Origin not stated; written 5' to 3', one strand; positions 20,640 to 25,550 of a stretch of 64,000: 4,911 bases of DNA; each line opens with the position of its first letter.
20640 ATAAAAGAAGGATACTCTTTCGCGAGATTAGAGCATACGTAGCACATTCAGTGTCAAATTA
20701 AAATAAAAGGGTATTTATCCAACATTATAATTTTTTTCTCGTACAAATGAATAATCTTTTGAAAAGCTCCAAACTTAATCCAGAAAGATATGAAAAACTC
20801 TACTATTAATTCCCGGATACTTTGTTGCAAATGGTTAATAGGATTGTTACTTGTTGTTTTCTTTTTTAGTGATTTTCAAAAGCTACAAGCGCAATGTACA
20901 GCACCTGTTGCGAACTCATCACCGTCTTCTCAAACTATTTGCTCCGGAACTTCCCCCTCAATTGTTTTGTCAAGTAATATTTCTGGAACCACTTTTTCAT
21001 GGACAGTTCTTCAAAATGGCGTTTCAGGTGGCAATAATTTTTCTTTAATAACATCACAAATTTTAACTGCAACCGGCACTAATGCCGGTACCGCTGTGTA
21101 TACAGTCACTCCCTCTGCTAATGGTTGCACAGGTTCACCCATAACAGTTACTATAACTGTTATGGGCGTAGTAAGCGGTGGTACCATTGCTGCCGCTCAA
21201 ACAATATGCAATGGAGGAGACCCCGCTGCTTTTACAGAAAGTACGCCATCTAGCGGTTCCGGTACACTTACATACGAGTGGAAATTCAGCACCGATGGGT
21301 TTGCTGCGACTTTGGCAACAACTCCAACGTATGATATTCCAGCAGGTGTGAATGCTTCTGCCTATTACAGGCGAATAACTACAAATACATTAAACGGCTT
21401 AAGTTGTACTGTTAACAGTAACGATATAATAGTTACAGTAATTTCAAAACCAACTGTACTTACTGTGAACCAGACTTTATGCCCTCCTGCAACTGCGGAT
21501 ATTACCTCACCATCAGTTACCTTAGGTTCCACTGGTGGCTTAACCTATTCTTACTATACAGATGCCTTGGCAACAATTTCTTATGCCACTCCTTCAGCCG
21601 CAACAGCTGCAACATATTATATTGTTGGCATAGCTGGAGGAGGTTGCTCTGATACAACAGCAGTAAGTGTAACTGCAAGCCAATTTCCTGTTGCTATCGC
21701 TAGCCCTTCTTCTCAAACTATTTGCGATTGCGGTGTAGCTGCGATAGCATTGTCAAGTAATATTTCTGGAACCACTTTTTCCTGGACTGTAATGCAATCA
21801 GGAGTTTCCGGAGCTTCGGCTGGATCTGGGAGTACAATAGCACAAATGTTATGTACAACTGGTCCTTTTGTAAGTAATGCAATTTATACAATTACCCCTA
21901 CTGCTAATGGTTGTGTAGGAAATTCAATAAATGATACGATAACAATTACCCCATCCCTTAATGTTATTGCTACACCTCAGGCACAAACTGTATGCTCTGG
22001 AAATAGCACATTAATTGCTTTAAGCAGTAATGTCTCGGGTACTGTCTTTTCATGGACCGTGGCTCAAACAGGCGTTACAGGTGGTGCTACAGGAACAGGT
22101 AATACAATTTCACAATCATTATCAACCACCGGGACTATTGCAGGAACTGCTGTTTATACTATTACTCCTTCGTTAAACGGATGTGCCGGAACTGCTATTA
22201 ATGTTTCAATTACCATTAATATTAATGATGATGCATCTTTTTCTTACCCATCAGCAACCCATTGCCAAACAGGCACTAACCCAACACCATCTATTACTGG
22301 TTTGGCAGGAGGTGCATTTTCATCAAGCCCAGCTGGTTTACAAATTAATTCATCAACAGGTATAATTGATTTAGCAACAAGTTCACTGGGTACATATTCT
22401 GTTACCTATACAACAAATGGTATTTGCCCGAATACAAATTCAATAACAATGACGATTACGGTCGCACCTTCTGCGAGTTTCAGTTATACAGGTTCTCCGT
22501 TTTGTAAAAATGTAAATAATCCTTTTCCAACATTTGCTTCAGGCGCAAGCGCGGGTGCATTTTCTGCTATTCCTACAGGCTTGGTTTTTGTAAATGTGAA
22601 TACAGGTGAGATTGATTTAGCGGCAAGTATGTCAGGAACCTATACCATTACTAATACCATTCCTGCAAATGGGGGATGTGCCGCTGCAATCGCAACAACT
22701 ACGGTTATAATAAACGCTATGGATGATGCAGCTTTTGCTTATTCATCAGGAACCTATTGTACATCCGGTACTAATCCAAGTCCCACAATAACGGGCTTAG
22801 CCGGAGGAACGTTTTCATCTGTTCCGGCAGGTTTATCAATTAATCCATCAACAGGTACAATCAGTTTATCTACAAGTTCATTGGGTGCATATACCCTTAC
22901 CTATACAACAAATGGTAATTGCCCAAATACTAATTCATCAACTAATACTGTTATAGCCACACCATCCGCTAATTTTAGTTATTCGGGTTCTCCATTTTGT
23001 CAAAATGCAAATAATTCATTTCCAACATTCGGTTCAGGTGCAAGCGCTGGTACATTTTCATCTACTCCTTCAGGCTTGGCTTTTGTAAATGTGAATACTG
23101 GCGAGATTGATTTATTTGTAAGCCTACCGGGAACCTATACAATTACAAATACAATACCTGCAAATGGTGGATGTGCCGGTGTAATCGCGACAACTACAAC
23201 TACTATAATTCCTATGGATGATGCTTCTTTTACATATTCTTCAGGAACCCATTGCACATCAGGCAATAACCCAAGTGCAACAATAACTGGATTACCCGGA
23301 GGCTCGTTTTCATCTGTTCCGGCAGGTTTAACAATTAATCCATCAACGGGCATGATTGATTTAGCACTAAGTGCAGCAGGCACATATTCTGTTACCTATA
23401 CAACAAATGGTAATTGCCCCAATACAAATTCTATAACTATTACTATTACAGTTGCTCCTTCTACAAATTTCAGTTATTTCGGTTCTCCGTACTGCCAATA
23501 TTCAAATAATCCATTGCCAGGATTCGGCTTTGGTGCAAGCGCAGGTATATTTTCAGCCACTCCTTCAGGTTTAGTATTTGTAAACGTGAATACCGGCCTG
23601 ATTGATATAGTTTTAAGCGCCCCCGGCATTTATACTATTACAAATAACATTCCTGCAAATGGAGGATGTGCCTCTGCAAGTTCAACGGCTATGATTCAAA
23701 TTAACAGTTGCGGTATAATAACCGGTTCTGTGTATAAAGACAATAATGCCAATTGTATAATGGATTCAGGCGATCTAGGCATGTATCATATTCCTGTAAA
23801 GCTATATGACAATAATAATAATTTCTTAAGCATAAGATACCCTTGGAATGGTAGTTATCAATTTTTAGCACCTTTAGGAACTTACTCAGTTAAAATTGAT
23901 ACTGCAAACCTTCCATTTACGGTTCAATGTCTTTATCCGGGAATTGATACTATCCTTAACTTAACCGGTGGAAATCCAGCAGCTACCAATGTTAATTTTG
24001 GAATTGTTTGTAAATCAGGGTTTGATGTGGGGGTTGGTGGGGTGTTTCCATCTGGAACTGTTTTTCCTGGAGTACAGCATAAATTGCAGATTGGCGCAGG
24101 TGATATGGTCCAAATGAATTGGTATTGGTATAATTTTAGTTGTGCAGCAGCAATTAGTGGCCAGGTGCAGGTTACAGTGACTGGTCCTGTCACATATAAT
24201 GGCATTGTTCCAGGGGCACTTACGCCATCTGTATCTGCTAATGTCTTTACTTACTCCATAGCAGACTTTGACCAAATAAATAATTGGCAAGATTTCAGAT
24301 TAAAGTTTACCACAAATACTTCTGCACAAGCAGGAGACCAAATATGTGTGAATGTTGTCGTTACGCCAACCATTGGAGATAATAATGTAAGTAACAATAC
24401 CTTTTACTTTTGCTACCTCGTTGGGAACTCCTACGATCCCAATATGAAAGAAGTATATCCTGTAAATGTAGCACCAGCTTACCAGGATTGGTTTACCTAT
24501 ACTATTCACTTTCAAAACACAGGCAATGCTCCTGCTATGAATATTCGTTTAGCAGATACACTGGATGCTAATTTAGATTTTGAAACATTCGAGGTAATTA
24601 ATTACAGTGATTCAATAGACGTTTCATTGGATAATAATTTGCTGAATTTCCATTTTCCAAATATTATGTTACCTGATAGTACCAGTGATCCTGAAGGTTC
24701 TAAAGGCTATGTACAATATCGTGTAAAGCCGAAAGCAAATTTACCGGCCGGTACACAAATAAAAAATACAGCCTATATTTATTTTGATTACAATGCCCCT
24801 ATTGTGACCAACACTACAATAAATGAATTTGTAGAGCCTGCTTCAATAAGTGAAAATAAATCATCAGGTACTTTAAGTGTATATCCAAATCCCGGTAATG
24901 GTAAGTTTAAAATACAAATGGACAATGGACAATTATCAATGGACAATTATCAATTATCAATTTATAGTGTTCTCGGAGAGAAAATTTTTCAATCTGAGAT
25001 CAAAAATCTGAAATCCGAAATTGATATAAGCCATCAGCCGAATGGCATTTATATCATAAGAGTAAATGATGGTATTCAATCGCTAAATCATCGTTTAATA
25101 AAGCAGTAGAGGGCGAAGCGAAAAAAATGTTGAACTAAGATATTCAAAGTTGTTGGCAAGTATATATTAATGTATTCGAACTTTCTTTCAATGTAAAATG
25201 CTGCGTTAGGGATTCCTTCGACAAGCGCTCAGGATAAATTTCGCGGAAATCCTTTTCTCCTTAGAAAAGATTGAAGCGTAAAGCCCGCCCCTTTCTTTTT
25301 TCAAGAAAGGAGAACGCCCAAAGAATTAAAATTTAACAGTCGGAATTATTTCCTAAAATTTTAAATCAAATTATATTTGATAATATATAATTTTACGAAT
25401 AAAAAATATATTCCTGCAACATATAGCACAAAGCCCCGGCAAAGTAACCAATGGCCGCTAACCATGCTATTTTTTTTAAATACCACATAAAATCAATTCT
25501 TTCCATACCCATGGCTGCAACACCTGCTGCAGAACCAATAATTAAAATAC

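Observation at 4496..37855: Dispersed ~100-nt intergenic element with conserved linkers and covarying hairpins, five copies in 64 kb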

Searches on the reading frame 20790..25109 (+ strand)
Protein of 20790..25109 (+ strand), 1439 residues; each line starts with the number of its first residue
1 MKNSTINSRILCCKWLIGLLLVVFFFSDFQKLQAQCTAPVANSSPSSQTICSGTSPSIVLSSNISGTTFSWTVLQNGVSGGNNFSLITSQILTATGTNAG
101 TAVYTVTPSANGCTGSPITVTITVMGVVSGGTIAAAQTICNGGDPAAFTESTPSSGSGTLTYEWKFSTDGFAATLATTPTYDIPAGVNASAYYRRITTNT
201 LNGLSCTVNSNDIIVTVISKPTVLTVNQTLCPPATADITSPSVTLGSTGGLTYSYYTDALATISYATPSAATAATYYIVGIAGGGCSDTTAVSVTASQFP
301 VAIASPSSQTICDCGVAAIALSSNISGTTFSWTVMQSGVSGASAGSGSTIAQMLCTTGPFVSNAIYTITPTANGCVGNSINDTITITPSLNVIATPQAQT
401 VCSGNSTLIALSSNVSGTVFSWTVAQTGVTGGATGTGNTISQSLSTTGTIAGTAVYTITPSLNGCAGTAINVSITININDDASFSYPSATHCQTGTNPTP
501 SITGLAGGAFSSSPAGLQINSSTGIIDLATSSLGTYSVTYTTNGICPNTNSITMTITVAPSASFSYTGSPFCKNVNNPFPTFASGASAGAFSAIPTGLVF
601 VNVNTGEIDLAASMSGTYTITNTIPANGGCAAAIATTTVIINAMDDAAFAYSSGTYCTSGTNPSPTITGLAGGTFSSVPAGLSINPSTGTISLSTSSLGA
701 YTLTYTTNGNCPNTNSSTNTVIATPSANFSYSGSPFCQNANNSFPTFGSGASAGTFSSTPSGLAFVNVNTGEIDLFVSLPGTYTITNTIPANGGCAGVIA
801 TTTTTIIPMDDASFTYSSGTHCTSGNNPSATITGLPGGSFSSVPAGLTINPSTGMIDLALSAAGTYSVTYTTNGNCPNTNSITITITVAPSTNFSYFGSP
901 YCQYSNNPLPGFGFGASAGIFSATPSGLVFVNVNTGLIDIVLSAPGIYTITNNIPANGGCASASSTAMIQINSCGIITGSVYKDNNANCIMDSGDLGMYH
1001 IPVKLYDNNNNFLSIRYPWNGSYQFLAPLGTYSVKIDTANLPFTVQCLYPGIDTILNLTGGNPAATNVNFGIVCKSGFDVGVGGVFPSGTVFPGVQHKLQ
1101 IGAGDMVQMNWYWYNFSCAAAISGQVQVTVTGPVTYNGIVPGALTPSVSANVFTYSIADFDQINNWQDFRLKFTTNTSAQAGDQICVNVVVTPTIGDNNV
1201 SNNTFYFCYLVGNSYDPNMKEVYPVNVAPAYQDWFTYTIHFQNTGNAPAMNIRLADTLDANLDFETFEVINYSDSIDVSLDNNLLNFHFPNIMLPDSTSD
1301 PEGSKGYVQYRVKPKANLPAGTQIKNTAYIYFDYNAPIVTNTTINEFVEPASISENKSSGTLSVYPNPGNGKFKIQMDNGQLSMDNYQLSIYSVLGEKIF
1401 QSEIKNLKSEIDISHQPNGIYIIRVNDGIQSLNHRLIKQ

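Call 65: search_protein_families(library=pfam, proteins=[window:20790-25109:+], max_evalue=0.00001)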
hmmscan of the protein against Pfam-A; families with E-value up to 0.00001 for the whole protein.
window:20790-25109:+ (1439 aa): 6 families
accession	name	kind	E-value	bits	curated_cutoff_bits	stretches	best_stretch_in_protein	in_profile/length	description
PF24595.1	DUF7619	-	1.4e-43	148.5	27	1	1216-1345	1-132/133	Domain of unknown function (DUF7619)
PF19406.5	PKD_5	-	3.7e-22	78.5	25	3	310-388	2-86/88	PKD-like domain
PF18962.6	Por_Secre_tail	-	2.7e-12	47.2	27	1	1364-1436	1-73/75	Secretion system C-terminal sorting domain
PF19081.6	Ig_7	-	2.3e-06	28.3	27.3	0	221-296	4-80/84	Ig-like domain CHU_C associated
PF07523.18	Big_3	-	4.8e-06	27.2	21.2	0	861-888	46-68/68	Bacterial Ig-like domain (group 3)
PF17210.9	SdrD_B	-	9.7e-06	26.2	29.7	0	980-1039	6-67/112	SdrD B-like domain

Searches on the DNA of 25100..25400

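Call 53: search_rna_families(source=window, start=25100, end=25400, threshold=evalue, max_evalue=1, show_alignments=1)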
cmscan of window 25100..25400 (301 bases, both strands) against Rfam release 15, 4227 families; matches with E-value up to 1: 1.
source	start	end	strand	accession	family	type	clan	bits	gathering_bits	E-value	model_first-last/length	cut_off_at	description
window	25243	25280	+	RF01705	Flavo-1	Gene; sRNA;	-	29.3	42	0.00019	18-62/76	no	Flavo-1 RNA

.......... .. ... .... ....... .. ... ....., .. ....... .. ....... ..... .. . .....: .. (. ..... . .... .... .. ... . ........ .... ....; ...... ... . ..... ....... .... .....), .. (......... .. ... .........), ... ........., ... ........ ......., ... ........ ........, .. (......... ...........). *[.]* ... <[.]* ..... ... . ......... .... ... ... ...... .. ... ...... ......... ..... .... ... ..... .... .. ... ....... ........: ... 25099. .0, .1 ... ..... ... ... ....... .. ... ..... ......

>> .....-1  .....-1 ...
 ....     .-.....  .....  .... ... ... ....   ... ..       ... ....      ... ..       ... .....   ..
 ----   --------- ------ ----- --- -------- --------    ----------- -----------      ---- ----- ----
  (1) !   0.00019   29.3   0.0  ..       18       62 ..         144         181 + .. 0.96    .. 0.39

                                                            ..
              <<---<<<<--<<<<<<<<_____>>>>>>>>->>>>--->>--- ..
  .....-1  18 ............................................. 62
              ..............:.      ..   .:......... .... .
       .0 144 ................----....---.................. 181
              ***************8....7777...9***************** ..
